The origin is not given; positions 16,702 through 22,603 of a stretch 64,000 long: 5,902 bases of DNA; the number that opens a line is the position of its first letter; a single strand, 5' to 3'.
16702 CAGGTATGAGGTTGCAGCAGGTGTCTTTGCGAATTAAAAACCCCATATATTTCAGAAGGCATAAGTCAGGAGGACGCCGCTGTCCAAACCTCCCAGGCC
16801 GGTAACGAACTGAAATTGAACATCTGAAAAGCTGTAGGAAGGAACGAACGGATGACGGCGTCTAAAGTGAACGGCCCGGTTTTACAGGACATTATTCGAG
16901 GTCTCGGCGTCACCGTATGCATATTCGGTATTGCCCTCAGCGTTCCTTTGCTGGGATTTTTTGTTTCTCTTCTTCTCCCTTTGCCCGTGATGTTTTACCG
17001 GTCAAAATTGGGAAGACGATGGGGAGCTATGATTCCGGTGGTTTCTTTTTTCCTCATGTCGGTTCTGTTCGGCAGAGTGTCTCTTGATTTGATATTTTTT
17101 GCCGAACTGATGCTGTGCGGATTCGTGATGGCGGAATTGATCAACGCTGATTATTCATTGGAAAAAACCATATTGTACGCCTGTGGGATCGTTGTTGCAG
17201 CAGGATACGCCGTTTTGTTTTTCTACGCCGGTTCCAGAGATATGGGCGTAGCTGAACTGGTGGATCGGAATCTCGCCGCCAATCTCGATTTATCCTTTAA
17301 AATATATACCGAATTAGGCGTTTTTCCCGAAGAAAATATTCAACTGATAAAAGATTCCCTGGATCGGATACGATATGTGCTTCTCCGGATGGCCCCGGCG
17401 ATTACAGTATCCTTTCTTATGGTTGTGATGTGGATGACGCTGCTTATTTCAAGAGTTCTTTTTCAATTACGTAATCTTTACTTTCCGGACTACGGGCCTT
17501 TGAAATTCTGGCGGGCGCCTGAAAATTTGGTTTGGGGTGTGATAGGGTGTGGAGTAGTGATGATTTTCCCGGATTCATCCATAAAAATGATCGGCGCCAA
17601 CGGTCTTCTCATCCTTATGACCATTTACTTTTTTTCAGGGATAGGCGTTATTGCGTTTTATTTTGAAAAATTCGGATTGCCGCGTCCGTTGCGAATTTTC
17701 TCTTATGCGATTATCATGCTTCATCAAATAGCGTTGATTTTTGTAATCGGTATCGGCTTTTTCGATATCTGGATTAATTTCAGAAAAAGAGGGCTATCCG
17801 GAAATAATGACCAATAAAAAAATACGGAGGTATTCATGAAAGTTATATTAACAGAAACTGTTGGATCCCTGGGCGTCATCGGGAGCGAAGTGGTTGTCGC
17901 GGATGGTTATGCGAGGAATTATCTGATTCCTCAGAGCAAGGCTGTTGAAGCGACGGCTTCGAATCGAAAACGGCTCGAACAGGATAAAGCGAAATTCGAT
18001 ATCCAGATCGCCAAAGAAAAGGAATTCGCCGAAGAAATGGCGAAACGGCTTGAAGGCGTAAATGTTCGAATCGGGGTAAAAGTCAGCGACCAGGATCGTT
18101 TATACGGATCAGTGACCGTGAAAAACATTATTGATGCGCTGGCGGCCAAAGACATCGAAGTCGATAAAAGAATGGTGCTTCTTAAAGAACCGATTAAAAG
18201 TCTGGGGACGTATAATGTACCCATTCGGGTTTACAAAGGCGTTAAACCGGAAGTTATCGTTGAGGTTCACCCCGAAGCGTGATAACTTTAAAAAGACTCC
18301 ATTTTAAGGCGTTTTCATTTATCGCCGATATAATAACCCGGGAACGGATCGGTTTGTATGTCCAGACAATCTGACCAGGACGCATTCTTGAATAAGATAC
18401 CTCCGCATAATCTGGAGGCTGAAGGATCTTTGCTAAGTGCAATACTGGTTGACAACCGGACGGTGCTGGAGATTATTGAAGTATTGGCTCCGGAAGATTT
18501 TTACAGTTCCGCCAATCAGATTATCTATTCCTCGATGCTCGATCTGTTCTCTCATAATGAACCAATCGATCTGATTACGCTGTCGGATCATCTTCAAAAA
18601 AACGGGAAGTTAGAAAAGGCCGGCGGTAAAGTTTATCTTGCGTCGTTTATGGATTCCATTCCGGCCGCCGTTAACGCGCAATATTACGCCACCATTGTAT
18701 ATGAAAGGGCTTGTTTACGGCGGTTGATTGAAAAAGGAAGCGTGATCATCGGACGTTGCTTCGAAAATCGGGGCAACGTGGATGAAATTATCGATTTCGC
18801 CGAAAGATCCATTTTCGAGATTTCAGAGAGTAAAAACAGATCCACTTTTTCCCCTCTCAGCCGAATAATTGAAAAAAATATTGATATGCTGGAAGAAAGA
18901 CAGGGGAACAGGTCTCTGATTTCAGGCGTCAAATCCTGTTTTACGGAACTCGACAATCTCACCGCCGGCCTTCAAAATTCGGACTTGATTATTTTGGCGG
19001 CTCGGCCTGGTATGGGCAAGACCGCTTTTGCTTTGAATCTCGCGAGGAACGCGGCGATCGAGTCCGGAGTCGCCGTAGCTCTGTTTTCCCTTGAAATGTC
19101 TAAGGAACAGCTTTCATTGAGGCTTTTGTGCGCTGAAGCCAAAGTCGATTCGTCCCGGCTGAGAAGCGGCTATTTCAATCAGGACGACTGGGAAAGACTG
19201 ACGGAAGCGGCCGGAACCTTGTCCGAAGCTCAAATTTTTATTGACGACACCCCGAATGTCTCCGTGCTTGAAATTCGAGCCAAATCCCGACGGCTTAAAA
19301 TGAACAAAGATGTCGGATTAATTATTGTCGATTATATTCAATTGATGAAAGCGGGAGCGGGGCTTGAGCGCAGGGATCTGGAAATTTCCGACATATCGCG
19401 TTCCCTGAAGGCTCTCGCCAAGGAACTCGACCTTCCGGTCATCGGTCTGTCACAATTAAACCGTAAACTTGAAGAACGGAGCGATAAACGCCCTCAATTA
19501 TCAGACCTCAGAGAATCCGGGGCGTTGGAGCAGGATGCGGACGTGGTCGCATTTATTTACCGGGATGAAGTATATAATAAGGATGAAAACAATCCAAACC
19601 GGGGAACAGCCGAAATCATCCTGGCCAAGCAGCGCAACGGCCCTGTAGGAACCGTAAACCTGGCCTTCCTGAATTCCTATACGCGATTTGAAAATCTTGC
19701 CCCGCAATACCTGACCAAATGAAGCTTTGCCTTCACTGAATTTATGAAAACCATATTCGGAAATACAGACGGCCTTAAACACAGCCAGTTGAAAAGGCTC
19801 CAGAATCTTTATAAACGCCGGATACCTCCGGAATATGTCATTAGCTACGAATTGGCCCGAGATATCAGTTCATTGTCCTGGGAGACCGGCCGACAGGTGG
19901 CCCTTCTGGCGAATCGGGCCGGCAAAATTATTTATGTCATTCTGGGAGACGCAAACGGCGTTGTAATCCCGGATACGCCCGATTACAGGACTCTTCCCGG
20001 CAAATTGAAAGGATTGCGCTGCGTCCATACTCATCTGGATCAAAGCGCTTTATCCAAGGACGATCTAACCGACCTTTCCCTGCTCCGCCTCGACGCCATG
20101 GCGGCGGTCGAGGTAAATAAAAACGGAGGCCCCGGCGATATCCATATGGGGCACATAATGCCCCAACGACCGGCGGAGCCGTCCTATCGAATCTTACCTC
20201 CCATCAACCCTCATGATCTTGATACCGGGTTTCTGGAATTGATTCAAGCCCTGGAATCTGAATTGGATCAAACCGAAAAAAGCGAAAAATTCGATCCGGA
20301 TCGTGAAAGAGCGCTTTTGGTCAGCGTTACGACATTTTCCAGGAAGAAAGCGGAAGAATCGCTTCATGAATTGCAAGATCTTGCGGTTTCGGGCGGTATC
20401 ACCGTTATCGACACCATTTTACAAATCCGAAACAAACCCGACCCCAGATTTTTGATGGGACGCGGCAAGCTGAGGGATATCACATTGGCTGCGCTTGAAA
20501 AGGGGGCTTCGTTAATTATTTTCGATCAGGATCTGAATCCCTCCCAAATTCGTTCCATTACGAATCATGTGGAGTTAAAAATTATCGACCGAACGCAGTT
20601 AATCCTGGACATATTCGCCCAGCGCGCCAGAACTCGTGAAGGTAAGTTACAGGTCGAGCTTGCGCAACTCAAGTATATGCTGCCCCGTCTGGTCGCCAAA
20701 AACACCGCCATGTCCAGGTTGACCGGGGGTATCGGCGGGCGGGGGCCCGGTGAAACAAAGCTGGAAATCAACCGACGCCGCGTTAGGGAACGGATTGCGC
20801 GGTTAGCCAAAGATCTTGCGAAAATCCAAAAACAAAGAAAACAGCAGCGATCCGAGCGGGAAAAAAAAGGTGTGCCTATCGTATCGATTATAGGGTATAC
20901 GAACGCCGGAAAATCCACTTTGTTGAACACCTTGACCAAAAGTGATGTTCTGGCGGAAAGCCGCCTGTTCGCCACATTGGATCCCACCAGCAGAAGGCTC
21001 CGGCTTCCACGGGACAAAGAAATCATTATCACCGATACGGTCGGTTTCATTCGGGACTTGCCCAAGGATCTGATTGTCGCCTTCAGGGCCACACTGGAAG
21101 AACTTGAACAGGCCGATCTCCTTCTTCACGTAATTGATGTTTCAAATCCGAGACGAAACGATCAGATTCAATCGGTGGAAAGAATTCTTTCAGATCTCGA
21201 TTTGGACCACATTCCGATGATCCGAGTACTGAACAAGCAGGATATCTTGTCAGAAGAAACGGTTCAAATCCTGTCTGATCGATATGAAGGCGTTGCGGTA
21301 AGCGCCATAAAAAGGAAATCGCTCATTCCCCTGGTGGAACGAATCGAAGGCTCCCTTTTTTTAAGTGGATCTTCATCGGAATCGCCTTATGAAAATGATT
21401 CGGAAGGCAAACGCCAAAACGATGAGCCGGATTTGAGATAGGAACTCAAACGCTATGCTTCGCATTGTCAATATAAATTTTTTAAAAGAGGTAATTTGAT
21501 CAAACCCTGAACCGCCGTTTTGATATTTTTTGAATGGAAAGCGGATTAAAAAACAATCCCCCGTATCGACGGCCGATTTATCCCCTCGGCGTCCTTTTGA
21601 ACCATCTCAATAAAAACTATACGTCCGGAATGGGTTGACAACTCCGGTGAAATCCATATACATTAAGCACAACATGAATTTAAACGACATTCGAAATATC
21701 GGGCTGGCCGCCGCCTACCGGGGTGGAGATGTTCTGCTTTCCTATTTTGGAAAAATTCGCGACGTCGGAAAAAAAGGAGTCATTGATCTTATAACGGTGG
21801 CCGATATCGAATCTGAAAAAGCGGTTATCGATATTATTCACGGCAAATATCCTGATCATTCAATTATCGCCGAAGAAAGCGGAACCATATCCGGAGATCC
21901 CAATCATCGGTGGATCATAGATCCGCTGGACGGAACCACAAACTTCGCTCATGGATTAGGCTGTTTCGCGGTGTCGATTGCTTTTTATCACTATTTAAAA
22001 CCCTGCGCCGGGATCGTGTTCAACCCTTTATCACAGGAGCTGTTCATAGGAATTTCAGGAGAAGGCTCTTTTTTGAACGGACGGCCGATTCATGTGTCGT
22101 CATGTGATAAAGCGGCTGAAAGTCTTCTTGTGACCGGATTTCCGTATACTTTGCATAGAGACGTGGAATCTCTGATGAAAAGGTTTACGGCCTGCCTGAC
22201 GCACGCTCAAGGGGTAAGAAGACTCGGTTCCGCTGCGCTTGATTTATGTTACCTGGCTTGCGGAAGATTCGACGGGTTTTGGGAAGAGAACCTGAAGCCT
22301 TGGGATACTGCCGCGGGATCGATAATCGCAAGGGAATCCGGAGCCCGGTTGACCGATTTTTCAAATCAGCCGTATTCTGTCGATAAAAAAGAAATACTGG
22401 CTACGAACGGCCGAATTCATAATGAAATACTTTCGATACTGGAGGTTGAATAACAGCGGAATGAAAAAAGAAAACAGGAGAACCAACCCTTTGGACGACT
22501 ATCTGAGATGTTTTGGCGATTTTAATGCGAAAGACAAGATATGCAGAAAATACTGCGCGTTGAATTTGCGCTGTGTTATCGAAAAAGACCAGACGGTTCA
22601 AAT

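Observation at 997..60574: Hyper-abundant ~105-bp palindromic MITE/REP-like element occupying almost every intergenic gap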

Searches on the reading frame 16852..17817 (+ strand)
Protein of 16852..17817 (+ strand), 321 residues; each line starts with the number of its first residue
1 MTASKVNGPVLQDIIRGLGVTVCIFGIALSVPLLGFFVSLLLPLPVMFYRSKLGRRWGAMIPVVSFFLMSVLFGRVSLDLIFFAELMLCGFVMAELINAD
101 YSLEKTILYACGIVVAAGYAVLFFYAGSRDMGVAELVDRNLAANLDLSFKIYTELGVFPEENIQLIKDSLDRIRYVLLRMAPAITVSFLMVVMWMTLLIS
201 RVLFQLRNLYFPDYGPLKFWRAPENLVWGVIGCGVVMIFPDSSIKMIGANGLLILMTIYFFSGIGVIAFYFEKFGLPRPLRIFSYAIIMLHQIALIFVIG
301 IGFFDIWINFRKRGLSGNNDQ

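Call 17: search_protein_families(library=pfam, proteins=[window:16852-17817:+])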
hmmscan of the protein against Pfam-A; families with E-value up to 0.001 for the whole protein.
window:16852-17817:+ (321 aa): 1 family
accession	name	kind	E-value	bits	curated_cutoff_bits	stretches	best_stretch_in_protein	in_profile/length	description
PF09991.14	DUF2232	-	5.8e-50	170.5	27.8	1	20-306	2-290/290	Predicted membrane protein (DUF2232)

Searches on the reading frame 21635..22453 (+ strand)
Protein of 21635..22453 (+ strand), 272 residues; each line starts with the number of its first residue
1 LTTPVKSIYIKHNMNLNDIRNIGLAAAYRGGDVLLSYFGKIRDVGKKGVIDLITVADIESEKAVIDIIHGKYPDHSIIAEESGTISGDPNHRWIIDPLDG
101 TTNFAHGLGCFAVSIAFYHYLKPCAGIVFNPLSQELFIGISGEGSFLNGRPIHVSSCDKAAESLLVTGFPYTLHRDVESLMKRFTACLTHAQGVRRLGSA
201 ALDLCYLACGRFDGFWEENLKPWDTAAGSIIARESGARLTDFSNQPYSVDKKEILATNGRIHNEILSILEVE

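Call 17: search_protein_families(library=pfam, proteins=[window:21635-22453:+])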
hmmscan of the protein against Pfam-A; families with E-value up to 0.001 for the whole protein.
window:21635-22453:+ (272 aa): 1 family
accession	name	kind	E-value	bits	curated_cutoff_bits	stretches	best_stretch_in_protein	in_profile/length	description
PF00459.30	Inositol_P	-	2.8e-65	221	27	1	18-268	4-265/271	Inositol monophosphatase family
